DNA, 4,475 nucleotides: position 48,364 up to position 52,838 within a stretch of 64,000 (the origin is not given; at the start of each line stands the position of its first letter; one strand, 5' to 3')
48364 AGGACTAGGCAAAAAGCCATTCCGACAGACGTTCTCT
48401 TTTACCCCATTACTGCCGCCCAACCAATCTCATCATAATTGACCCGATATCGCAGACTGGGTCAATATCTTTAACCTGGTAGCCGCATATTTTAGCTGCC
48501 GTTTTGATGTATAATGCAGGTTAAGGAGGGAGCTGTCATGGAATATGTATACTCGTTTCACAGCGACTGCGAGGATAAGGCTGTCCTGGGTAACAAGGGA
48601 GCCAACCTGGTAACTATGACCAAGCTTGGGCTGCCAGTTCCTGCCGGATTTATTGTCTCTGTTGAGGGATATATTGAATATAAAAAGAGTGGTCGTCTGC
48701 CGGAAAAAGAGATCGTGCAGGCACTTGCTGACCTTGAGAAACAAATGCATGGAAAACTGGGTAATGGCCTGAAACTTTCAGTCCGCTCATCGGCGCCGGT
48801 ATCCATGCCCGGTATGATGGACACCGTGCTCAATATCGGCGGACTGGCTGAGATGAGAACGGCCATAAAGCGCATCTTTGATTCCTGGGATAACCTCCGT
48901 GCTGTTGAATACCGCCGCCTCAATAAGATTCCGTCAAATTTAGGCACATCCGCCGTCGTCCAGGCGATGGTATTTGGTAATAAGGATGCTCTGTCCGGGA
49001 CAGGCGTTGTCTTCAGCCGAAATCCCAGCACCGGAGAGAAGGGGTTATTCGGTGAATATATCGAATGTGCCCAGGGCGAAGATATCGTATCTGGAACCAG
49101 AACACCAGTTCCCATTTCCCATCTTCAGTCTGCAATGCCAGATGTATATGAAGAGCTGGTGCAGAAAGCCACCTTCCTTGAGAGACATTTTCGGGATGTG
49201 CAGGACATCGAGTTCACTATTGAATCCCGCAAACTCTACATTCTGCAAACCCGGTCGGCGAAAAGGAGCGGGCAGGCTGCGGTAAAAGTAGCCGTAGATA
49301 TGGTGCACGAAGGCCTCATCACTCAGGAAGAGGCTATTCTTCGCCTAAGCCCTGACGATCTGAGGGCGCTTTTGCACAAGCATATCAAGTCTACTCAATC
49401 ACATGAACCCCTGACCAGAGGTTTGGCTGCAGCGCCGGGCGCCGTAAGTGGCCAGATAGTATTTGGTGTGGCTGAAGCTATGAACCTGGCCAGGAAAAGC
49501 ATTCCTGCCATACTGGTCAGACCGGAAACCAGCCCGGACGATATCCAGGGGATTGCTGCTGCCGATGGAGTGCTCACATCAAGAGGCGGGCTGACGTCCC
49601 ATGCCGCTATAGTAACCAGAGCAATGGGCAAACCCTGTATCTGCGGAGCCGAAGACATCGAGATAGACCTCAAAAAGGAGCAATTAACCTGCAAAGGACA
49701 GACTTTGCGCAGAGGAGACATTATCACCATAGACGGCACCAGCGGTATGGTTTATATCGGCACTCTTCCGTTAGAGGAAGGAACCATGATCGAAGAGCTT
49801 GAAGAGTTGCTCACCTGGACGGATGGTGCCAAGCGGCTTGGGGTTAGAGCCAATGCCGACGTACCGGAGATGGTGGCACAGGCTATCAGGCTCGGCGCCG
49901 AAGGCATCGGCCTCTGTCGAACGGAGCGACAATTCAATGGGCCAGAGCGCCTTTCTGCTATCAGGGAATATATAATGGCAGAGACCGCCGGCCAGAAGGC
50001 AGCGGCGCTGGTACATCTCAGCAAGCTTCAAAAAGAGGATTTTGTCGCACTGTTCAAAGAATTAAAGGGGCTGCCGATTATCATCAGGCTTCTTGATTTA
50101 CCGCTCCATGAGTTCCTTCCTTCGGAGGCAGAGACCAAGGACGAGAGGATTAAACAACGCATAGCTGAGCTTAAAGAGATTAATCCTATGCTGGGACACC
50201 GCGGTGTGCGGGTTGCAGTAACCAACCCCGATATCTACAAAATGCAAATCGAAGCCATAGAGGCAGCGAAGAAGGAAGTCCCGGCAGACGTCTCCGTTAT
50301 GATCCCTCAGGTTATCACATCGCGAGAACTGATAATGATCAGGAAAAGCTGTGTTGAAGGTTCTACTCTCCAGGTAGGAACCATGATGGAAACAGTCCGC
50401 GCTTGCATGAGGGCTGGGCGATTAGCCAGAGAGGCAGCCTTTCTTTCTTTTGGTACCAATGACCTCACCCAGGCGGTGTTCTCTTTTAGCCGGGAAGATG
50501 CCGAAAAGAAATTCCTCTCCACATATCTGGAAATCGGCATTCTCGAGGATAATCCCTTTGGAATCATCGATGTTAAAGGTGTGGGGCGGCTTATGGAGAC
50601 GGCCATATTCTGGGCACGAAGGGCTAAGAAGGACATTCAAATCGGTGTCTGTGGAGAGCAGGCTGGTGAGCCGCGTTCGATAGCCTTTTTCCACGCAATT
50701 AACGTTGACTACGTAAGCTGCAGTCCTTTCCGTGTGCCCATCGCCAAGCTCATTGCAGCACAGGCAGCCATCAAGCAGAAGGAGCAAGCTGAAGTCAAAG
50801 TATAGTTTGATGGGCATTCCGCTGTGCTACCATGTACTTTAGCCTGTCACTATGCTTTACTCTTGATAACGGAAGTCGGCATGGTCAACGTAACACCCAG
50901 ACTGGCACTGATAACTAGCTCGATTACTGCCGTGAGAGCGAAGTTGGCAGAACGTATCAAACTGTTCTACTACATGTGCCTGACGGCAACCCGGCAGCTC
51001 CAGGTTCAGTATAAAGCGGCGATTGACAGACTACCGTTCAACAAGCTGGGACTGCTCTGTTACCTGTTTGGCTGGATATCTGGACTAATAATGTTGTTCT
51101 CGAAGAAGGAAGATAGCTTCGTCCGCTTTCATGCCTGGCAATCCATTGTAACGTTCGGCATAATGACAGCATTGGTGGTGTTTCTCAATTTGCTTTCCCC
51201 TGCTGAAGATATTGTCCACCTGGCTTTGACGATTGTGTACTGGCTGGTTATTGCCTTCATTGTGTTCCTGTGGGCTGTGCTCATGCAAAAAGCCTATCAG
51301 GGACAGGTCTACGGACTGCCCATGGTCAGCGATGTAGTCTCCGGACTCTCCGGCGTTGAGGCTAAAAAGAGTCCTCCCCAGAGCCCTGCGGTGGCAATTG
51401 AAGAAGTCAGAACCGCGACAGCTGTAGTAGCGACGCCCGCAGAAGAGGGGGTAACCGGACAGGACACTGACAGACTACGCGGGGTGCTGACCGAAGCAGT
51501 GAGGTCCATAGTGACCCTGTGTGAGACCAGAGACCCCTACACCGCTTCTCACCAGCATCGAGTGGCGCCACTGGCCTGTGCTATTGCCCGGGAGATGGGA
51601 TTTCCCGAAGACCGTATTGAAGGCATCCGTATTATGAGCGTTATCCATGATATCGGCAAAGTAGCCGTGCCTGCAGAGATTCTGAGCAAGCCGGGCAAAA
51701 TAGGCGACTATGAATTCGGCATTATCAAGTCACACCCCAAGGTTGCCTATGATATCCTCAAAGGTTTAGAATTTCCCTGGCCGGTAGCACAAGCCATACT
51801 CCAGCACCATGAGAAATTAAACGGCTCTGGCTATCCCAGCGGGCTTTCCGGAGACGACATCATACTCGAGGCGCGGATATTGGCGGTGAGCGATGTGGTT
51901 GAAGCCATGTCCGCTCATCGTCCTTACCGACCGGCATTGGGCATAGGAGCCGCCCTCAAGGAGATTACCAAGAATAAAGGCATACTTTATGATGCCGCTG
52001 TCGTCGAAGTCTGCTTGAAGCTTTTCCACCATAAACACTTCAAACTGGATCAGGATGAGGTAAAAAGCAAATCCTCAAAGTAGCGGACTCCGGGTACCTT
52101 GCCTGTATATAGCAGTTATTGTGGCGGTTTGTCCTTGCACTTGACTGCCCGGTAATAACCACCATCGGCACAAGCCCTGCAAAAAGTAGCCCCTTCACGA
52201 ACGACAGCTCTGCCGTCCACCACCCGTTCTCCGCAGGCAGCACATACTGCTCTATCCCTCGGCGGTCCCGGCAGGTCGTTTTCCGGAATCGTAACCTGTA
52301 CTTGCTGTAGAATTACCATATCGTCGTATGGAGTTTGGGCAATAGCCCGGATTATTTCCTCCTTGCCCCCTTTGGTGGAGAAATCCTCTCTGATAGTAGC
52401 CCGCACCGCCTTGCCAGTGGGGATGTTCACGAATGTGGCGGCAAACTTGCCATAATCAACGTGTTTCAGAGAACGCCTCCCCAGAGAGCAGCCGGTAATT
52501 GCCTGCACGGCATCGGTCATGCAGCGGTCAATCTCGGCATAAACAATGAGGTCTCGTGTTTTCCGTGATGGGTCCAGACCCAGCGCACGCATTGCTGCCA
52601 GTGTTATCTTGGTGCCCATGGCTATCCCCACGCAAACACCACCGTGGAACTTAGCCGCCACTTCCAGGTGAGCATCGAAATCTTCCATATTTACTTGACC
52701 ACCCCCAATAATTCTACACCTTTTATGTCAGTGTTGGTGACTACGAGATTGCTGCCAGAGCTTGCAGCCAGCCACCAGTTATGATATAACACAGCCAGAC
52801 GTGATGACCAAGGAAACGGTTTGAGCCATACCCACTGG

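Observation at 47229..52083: Two diverged paralogs (about 80% nucleotide identity) of an unusual DUF4870-HD-GYP membrane fusion protein flank ppdK as 1.1 kb direct repeats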

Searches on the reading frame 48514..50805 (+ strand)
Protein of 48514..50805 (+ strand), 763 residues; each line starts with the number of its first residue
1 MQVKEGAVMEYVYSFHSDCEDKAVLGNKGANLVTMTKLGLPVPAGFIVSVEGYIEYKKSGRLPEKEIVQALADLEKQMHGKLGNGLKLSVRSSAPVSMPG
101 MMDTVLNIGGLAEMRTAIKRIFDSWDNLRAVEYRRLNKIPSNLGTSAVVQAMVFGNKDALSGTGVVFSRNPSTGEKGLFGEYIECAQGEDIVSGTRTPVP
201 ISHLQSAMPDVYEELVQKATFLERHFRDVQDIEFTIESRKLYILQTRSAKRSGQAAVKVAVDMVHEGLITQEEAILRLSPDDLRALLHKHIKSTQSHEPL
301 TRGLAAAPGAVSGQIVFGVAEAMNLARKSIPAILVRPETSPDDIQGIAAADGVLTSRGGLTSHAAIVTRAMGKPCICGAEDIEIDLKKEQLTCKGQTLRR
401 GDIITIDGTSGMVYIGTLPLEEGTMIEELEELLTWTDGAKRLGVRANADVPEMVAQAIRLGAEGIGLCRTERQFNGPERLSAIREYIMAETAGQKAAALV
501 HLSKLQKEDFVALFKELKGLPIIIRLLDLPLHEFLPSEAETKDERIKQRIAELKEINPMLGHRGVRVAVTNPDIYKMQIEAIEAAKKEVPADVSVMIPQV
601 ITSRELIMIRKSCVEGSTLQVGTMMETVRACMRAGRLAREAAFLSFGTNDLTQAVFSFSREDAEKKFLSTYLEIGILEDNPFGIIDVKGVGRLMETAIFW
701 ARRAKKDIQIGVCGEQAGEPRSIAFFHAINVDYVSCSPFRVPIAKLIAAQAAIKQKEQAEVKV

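Call 3: search_protein_families(library=pfam, proteins=[window:48514-50805:+], max_evalue=0.01)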
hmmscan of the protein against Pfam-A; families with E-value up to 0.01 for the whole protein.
window:48514-50805:+ (763 aa): 3 families
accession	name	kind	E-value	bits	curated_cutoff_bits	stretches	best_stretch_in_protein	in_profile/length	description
PF02896.24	PEP-utilizers_C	-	2.6e-64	217.6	22.8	1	427-751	5-291/293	PEP-utilising enzyme, PEP-binding domain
PF01326.24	PPDK_N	-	1.5e-44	153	27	3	65-199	79-218/328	Pyruvate phosphate dikinase, AMP/ATP-binding domain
PF00391.29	PEP-utilizers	-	5.3e-24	84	23.1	1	332-411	5-72/72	PEP-utilising enzyme, mobile domain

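Call 7: search_protein_families(library=ncbifam, proteins=[window:48514-50805:+], max_evalue=0.001)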
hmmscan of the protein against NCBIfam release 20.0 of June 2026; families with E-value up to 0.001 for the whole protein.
window:48514-50805:+ (763 aa): 24 families
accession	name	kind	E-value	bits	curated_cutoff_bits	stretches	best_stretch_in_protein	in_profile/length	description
TIGR01828.1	pyru_phos_dikin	equivalog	2.7e-286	952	843.45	2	113-753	201-865/865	pyruvate, phosphate dikinase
NF004531.0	PRK05878.1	equivalog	7.4e-125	417.5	456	2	113-458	164-501/534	pyruvate, phosphate dikinase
NF005057.0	PRK06464.1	equivalog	3.1e-68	230.6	598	2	213-748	297-785/798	phosphoenolpyruvate synthase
TIGR01418.1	PEP_synth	equivalog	7.2e-58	196.6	739.75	2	213-739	291-770/784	pyruvate, water dikinase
TIGR01417.1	PTS_I_fam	equivalog_domain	2.1e-30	105.7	341.7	2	553-758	347-546/565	phosphoenolpyruvate--protein phosphotransferase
NF004881.0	PRK06241.2-2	equivalog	2.1e-26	92.5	883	3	289-413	777-887/898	phosphoenolpyruvate synthase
NF004878.0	PRK06241.1-3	subfamily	4.3e-25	88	945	3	11-76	4-69/891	phosphoenolpyruvate synthase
NF008382.0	PRK11177.1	equivalog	1.1e-24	87.1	824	2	554-753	349-542/575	phosphoenolpyruvate-protein phosphotransferase PtsI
NF008283.0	PRK11061.1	equivalog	3.3e-21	75.3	583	2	553-753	513-708/748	phosphoenolpyruvate--protein phosphotransferase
NF052632.1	undecylprod_RedH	equivalog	5e-19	67.8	1350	1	19-195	11-201/880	undecylprodigiosin ligase RedH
NF052631.1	prodigiosin_PigC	equivalog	6.4e-18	64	1300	2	20-194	11-204/883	prodigiosin ligase PigC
NF004877.0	PRK06241.1-2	subfamily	7.9e-18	64.1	866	1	67-195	92-222/869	phosphoenolpyruvate synthase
NF004883.0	PRK06241.2-4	equivalog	4e-17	61.7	1063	2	94-219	137-257/928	phosphoenolpyruvate synthase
NF004880.0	PRK06241.2-1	equivalog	1.9e-16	59.2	972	1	78-248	97-279/837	phosphoenolpyruvate synthase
NF041857.1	RIF_Ptrans_rph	equivalog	9.4e-16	57.3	999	1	67-196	90-221/864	rifamycin-inactivating phosphotransferase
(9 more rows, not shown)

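Call 39: find_homologous_proteins(query=window:48514-50805:+, max_evalue=1e-50)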
Query window:48514-50805:+ (763 aa): 8000 proteins with E <= 1e-50 among 8000 candidates; the best 120 are listed.
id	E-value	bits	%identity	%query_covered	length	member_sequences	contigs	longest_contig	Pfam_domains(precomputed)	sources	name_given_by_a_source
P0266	0.0e+0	1665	100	99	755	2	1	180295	PF00391.30,PF02896.25,PF01326.25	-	-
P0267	0.0e+0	1483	89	99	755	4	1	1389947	PF00391.30,PF02896.25,PF01326.25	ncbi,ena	-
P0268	0.0e+0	1468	87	99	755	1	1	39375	PF00391.30,PF02896.25,PF01326.25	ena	-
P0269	0.0e+0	1467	86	99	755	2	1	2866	PF00391.30,PF02896.25,PF01326.25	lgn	-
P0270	0.0e+0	1450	85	99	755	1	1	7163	PF00391.30,PF02896.25,PF01326.25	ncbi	-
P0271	0.0e+0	1450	85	99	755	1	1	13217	PF00391.30,PF02896.25,PF01326.25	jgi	jgi:pyruvate,orthophosphate dikinase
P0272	0.0e+0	1440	84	99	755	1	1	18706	PF00391.30,PF02896.25,PF01326.25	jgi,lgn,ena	jgi:pyruvate,orthophosphate dikinase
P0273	0.0e+0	1428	84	99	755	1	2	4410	PF00391.30,PF02896.25,PF01326.25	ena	-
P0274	0.0e+0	1426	83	99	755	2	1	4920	PF00391.30,PF02896.25,PF01326.25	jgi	-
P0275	0.0e+0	1425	84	99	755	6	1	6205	PF00391.30,PF02896.25,PF01326.25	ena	-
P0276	0.0e+0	1424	84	99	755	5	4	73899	PF00391.30,PF02896.25,PF01326.25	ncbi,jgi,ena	ncbi:MAG: pyruvate, phosphate dikinase [Dehalococcoidia bacterium]|jgi:pyruvate,orthophosphate dikin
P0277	0.0e+0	1422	84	99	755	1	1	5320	PF00391.30,PF02896.25,PF01326.25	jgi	jgi:pyruvate,orthophosphate dikinase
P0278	0.0e+0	1422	83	99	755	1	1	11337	PF00391.30,PF02896.25,PF01326.25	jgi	jgi:pyruvate, orthophosphate dikinase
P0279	0.0e+0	1422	84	99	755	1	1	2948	PF00391.30,PF02896.25,PF01326.25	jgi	jgi:pyruvate,orthophosphate dikinase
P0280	0.0e+0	1413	83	99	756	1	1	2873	PF00391.30,PF02896.25,PF01326.25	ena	-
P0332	0.0e+0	1285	95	80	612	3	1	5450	PF00391.30,PF02896.25,PF01326.25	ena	-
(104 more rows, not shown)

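Call 41: find_encoding_contigs(protein=P0267, flank=8000, max_places=2)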
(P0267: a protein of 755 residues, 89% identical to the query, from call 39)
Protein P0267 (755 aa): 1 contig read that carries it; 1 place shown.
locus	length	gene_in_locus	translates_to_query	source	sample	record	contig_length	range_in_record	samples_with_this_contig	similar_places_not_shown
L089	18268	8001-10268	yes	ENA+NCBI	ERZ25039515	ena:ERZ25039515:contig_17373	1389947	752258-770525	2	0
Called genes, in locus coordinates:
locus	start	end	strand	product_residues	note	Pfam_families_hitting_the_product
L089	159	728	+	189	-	PF04011:LemA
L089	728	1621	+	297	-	PF04536:TPM_phosphatase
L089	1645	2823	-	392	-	PF02417:Chromate_transp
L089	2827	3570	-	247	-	PF00378:ECH_1, PF16113:ECH_2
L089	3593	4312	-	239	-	PF00378:ECH_1, PF16113:ECH_2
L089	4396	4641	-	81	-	-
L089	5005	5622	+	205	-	PF01917:Flagellin_arch-type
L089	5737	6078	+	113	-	-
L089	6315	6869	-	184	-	PF02645:DegV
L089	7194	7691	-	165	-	PF02674:Colicin_V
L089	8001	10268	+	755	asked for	PF01326:PPDK_N, PF00391:PEP-utilizers, PF02896:PEP-utilizers_C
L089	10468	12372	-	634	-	PF03063:Prismane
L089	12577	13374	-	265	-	PF12838:Fer4_7 (faint), PF00037:Fer4 (weak), PF12837:Fer4_6, PF13237:Fer4_10, PF14697:Fer4_21 (weak), PF13187:Fer4_9 (weak), PF27217:AF_0155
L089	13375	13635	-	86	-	-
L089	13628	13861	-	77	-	PF13719:Zn_ribbon_5 (faint), PF03119:DNA_ligase_ZBD (faint)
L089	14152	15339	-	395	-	PF01011:PQQ (faint), PF13360:PQQ_2, PF25293:Beta-prop_EMC1_N (faint), PF25292:Beta-prop_CGLA (faint), PF13360:PQQ_2, PF13570:Beta-prop_ACSF4, PF13360:PQQ_2, PF13570:Beta-prop_ACSF4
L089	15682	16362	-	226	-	PF00325:Crp (faint), PF00027:cNMP_binding, PF13545:HTH_Crp_2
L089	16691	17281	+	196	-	PF00149:Metallophos (weak), PF12850:Metallophos_2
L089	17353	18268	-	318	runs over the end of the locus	PF04909:Amidohydro_2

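Call 42: find_encoding_contigs(protein=P0268, flank=8000, max_places=2)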
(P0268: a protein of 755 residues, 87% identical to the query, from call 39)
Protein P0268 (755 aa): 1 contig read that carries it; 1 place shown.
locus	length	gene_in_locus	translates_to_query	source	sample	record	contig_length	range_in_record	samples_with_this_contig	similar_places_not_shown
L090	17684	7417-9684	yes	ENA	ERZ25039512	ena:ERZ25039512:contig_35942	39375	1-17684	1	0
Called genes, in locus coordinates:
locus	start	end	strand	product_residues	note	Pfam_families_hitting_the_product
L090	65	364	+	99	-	PF01527:HTH_Tnp_1, PF13518:HTH_28 (weak)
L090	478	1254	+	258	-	PF00665:rve, PF13683:rve_3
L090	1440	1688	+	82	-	-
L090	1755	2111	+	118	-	-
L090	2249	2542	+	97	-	PF13276:HTH_21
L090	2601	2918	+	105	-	PF00665:rve, PF13683:rve_3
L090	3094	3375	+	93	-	PF00076:RRM_1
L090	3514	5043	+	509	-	PF00140:Sigma70_r1_2, PF04542:Sigma70_r2, PF04539:Sigma70_r3, PF04545:Sigma70_r4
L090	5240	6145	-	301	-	PF00781:DAGK_cat, PF19279:YegS_C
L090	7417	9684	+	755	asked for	PF01326:PPDK_N, PF00391:PEP-utilizers, PF02896:PEP-utilizers_C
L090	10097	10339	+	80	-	-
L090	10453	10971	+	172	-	-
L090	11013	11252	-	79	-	-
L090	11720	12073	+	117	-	-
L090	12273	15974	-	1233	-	PF04041:Glyco_hydro_130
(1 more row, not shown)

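Call 43: find_encoding_contigs(protein=P0276, flank=8000, max_places=2)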
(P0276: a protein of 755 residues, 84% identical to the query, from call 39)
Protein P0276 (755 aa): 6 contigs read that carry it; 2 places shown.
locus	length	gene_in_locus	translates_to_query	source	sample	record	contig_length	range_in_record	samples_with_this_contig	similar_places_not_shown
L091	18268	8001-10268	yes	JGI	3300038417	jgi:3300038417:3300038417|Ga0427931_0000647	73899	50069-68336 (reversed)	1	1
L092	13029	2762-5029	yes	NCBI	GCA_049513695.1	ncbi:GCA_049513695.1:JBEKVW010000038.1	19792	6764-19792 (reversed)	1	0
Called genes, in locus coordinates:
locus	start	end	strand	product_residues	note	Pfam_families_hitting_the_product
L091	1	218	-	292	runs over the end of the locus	PF00226:DnaJ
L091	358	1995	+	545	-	PF05345:He_PIG, PF23619:Ig_VWA7 (faint)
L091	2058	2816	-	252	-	PF00106:adh_short, PF13561:adh_short_C2, PF23441:SDR (weak)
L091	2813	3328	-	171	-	PF02627:CMD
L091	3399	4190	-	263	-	PF00106:adh_short, PF13561:adh_short_C2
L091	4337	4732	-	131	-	PF18917:LiaI-LiaF-like_TM1 (weak)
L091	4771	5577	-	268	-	-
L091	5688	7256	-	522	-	PF00501:AMP-binding, PF13193:AMP-binding_C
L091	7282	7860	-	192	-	PF09335:VTT_dom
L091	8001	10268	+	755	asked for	PF01326:PPDK_N, PF00391:PEP-utilizers, PF02896:PEP-utilizers_C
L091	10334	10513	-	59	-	-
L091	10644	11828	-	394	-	PF02771:Acyl-CoA_dh_N, PF02770:Acyl-CoA_dh_M, PF00441:Acyl-CoA_dh_1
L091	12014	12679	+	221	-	PF00440:TetR_N, PF17932:TetR_C_24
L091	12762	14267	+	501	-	PF11794:HpaB_N, PF03241:HpaB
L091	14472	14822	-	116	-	PF18929:DUF5678 (weak)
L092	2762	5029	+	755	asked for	PF01326:PPDK_N, PF00391:PEP-utilizers, PF02896:PEP-utilizers_C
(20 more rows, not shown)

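Call 44: find_encoding_contigs(protein=P0332, flank=6000, max_places=4)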
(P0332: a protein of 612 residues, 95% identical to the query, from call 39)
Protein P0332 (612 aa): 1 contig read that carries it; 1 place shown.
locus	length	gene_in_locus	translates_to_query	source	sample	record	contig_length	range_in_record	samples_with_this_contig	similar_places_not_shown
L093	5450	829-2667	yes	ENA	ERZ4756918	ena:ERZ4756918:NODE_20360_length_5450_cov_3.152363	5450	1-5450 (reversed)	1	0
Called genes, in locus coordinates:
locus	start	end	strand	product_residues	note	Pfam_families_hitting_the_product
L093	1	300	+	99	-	?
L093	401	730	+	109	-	PF01326:PPDK_N (weak)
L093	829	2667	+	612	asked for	PF01326:PPDK_N, PF00391:PEP-utilizers, PF02896:PEP-utilizers_C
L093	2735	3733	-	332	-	PF12679:ABC2_membrane_2, PF12698:ABC2_membrane_3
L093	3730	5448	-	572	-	?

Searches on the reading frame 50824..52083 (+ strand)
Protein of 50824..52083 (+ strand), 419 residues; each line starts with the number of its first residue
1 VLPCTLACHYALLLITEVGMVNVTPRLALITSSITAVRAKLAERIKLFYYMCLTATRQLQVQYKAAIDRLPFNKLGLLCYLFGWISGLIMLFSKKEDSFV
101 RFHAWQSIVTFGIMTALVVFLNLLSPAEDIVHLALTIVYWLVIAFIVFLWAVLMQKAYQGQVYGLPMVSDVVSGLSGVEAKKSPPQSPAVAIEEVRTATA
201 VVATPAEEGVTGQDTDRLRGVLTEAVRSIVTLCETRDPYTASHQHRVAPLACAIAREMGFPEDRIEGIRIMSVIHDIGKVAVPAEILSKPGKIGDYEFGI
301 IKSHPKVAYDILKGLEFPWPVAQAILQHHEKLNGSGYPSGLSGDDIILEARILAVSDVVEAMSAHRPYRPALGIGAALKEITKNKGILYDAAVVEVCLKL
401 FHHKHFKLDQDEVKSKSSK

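Call 3: search_protein_families(library=pfam, proteins=[window:50824-52083:+], max_evalue=0.01)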
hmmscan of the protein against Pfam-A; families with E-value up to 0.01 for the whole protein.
window:50824-52083:+ (419 aa): 3 families
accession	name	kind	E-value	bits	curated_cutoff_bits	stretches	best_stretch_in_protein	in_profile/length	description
PF13487.12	HD_5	-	1.4e-35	123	27.2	1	231-393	5-170/170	HD domain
PF01966.28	HD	-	5.2e-19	69.1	22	1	241-362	2-116/116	HD domain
PF09685.15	DUF4870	-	0.00035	21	25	1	75-170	14-105/107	Domain of unknown function (DUF4870)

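Call 7: search_protein_families(library=ncbifam, proteins=[window:50824-52083:+], max_evalue=0.001)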
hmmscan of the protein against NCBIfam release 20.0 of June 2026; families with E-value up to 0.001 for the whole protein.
window:50824-52083:+ (419 aa): 2 families
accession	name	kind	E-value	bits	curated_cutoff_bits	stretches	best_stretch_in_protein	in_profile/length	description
NF053512.1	nitric_RR_NosR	exception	3.5e-29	102.1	400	1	216-411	168-364/422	response regulator c-di-GMP phosphodiesterase, NosR family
TIGR00277.1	HDIG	domain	7.8e-06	25.7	27.6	1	239-331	4-84/84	HDIG domain-containing metalloprotein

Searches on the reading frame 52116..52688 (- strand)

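Call 3: search_protein_families(library=pfam, proteins=[window:52116-52688:-], max_evalue=0.01)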
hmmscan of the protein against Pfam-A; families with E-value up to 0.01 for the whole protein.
window:52116-52688:- (190 aa): 2 families
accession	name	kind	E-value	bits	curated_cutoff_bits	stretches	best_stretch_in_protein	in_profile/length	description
PF02663.19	FmdE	-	8.3e-29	100.8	22.9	1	14-104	1-86/133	FmdE, Molybdenum formylmethanofuran dehydrogenase operon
PF01258.23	zf-dskA_traR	-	3.1e-06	27.5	24.9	1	147-175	4-32/36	Prokaryotic dksA/traR C4-type zinc finger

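Call 7: search_protein_families(library=ncbifam, proteins=[window:52116-52688:-], max_evalue=0.001)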
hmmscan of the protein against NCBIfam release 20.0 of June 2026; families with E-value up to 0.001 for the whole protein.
window:52116-52688:- (190 aa): 0 families
